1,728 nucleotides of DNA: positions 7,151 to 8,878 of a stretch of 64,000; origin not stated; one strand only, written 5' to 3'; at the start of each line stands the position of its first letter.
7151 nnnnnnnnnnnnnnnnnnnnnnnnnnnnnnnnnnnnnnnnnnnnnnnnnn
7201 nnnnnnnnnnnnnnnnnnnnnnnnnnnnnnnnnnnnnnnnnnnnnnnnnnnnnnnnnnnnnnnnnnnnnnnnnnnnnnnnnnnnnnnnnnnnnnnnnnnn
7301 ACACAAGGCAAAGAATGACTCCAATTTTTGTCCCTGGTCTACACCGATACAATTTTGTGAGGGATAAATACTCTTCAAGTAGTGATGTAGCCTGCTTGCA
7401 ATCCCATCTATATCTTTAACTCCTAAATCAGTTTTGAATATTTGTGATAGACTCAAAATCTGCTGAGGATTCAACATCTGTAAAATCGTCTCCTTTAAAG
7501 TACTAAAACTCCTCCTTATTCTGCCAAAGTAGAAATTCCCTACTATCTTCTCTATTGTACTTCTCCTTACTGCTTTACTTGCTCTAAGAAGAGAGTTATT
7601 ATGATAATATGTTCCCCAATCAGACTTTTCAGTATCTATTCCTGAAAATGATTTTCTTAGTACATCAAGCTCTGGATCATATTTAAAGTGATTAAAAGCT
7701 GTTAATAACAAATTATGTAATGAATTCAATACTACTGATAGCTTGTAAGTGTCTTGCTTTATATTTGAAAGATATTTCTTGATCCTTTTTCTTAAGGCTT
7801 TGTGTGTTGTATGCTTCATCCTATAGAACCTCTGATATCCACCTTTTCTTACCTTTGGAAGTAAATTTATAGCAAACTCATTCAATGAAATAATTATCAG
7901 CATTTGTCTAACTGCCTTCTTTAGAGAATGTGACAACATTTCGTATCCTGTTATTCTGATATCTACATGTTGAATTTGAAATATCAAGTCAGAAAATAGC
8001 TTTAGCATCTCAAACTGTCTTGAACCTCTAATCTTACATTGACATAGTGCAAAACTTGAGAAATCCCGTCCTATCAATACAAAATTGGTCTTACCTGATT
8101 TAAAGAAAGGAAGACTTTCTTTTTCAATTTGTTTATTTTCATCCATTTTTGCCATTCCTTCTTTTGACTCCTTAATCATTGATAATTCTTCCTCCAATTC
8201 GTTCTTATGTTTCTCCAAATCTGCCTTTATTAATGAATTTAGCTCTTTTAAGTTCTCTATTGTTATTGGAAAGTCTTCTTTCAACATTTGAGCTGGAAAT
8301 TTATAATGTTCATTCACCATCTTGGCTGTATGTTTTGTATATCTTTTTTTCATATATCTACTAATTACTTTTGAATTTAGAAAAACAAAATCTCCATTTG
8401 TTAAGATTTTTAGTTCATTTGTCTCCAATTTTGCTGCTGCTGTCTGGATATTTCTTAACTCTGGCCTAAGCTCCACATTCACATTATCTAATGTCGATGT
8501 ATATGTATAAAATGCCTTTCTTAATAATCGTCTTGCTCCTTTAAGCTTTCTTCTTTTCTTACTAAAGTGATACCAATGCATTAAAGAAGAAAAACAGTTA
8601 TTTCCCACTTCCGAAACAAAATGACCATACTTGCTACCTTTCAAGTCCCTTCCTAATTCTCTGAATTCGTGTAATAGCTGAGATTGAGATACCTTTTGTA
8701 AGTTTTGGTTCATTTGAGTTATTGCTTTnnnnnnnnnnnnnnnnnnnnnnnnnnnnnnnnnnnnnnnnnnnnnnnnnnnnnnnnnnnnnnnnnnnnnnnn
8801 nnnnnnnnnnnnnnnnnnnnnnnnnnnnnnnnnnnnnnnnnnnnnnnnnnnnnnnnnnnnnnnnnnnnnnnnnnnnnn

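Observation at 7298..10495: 1065-aa signal-peptide protein with no recognisable domain, a candidate secreted or apical-organelle factor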

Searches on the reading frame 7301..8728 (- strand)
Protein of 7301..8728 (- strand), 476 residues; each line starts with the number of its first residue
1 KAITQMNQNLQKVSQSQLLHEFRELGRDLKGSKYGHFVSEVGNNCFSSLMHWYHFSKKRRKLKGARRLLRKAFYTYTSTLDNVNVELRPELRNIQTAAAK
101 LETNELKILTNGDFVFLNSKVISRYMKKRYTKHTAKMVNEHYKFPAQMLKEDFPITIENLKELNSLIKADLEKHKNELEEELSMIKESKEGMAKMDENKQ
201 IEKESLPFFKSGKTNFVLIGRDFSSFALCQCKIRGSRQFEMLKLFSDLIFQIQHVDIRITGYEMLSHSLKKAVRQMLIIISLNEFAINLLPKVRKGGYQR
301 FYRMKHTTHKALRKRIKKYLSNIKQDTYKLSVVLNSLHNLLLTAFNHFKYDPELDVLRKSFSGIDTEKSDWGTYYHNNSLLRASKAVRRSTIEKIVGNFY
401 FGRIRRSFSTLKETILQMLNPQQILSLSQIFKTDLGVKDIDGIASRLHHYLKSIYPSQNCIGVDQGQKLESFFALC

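Call 77: predict_structure(alignment_id=A3)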
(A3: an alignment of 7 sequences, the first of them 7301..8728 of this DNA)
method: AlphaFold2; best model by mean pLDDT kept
length: 476 residues; sequences in the alignment: 7
mean_pLDDT: 39.4   pTM: 0.35
mean pLDDT of the five models: 39.4, 37.5, 36.0, 34.9, 34.7
residues with pLDDT >= 90: 0; 70-90: 3; 50-70: 87; < 50: 386
segments of 3 or more residues with pLDDT < 50: 1-171, 180-266, 292-305, 363-382, 384-386, 397-476
pLDDT, mean of each block of 10 residues (from residue 1): 31 38 42 41 34 28 31 32 33 35 32 34 40 34 27 33 44 49 40 29 23 25 25 31 39 37 44 52 53 42 51 64 67 59 55 51 36 36 50 51 39 41 42 40 37 32 27 28
secondary structure, 60 per line:
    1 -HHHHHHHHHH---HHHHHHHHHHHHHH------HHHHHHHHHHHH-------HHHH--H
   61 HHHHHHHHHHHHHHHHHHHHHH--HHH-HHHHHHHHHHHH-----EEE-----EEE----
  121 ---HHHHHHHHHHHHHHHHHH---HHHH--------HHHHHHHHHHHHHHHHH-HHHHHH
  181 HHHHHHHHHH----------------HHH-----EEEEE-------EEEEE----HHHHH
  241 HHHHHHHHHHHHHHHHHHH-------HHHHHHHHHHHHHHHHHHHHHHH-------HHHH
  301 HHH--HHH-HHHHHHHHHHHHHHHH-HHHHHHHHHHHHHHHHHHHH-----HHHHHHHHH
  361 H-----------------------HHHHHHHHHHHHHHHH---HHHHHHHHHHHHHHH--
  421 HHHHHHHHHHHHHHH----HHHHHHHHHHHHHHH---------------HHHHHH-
elements in order: H2-11 H15-28 H35-46 H54-57 H60-82 H89-100 E106-108 E114-116 H124-141 H145-148 H157-173 H175-190 E215-219 E227-231 H236-259 H267-289 H297-303 H310-325 H327-346 H352-361 H385-400 H404-418 H421-435 H440-454 H470-475

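Call 92: fold_search(model_id=the predicted structure, library=pdb)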
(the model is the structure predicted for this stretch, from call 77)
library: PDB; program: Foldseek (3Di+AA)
matches with E <= 10: 77; with E <= 0.001: 0
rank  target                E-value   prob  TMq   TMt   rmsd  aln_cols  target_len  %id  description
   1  5m4y_A                8.8e-01  0.07  0.09  0.19  18.9       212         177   10  Crystal structure of the Sec3/Sso2 complex at 2.20 angstrom resolution (released 2017-02-08)
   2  8d9p                  1.1e+00  0.08  0.09  0.17  20.6       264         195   11  De Novo Photosynthetic Reaction Center Protein Equipped with Heme B and Mn(II) cations (released 2022-09-28)
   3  8ii8                  1.2e+00  0.06  0.09  0.14  15.6       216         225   12  X-ray crystal structure of pink-colored protein from Pleurotus salmoneostramineus in complex with natural chromophore (released 2024-08-14)
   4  5lg4_A                1.2e+00  0.04  0.08  0.16  19.1       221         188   12  Crystal structure of the Sec3/Sso2 complex at 2.9 angstrom resolution (released 2017-02-08)
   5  5m4y_C                1.4e+00  0.04  0.07  0.14  19.1       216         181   11  Crystal structure of the Sec3/Sso2 complex at 2.20 angstrom resolution (released 2017-02-08)
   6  8zyv_G                1.4e+00  0.02  0.06  0.10  23.8       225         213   16  Bacterial flagellar sodium-driven stator PomA5PomB2 with 100 mM NaCl (released 2025-01-01)
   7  8zyv_C                1.6e+00  0.04  0.08  0.14  21.2       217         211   12  Bacterial flagellar sodium-driven stator PomA5PomB2 with 100 mM NaCl (released 2025-01-01)
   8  6ysf_C                1.8e+00  0.03  0.07  0.11  20.2       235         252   10  Structure of the flagellar MotAB stator complex from Clostridium sporogenes (released 2020-08-12)
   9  3rpu_B                2.3e+00  0.03  0.10  0.12  23.3       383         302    9  Crystal structure of the MukE-MukF complex (released 2012-03-14)
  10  6b4e_A                2.3e+00  0.03  0.09  0.12  20.2       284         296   11  Crystal structure of Saccharomyces cerevisiae Gle1 CTD-Nup42 GBM complex (released 2018-06-20)
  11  5vju                  2.5e+00  0.03  0.08  0.15  19.9       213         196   14  De Novo Photosynthetic Reaction Center Protein Variant Equipped with His-Tyr H-bond, Heme B, and Cd(II) ions (released 2018-04-25)
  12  5m4y_E                2.9e+00  0.03  0.08  0.17  20.6       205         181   12  Crystal structure of the Sec3/Sso2 complex at 2.20 angstrom resolution (released 2017-02-08)
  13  8r0j_C                2.9e+00  0.03  0.08  0.12  18.9       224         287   12  Crystal structure of the retromer complex VPS29/VPS35 with the ligand bis-1,3-phenyl guanylhydrazone, 2a (released 2024-03-27)
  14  3no6_A                3.1e+00  0.03  0.09  0.14  17.3       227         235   15  Crystal structure of a putative thiaminase II (SE1693) from Staphylococcus epidermidis ATCC 12228 at 1.65 A resolution (released 2010-07-28)
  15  6z0c_C                3.2e+00  0.06  0.11  0.19  20.6       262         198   10  Structure of in silico modelled artificial Maquette-3 protein (released 2021-03-17)
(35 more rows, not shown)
